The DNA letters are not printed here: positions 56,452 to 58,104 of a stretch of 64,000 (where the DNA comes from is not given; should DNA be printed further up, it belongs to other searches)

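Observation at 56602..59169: Self-contained two-gene TIR cassette (TIR-LRR, then TIR-X-GNAT-Cys4): candidate undescribed immune-type module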

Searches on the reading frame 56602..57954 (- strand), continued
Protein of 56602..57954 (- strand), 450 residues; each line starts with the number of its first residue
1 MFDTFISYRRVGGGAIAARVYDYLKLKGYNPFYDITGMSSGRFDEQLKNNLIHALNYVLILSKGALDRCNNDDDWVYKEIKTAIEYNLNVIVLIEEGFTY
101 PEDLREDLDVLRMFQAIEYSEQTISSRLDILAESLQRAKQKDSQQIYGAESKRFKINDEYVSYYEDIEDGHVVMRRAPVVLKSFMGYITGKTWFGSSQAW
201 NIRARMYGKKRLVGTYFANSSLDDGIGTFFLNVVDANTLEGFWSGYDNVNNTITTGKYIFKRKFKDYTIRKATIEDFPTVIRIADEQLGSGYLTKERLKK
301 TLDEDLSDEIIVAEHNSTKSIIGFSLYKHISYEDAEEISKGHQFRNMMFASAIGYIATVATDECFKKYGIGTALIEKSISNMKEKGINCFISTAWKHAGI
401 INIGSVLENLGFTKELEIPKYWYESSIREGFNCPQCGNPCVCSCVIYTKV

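Call 96: get_annotated_region(hit=H2, flank=6000)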
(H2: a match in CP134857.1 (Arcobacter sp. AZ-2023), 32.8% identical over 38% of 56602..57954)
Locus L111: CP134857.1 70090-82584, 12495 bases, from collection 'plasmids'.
description: Arcobacter sp. AZ-2023 strain LEO 62 plasmid p82_LEO_62, complete sequence
organism: Arcobacter sp. AZ-2023 (NCBI taxid 3074453)
taxonomy: Bacteria; Campylobacterota; Epsilonproteobacteria; Campylobacterales; Arcobacteraceae; Arcobacter; Arcobacter sp. AZ-2023
host: -; source: food,chicken meat; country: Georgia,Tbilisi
typing (MOB-suite, as given by PLSDB): non-mobilizable
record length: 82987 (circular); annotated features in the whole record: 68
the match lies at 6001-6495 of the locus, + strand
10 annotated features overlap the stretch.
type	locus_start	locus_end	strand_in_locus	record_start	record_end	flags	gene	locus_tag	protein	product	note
CDS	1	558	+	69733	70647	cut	-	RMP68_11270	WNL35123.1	ParA family protein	-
CDS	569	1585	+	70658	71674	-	-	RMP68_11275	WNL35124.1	ParB N-terminal domain-containing protein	-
CDS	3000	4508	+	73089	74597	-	-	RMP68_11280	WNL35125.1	replication initiation protein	-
CDS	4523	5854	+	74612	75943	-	-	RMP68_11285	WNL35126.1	DnaB-like helicase C-terminal domain-containing protein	-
CDS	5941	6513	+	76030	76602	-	-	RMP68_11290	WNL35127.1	GNAT family N-acetyltransferase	-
CDS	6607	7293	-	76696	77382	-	-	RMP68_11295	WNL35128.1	metallophosphoesterase family protein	-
CDS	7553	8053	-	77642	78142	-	-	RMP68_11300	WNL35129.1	hypothetical protein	-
CDS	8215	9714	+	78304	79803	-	-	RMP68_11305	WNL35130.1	aldehyde dehydrogenase family protein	-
CDS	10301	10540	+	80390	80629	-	-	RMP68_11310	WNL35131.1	hypothetical protein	-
CDS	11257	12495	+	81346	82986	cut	-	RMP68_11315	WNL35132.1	ATP-binding protein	-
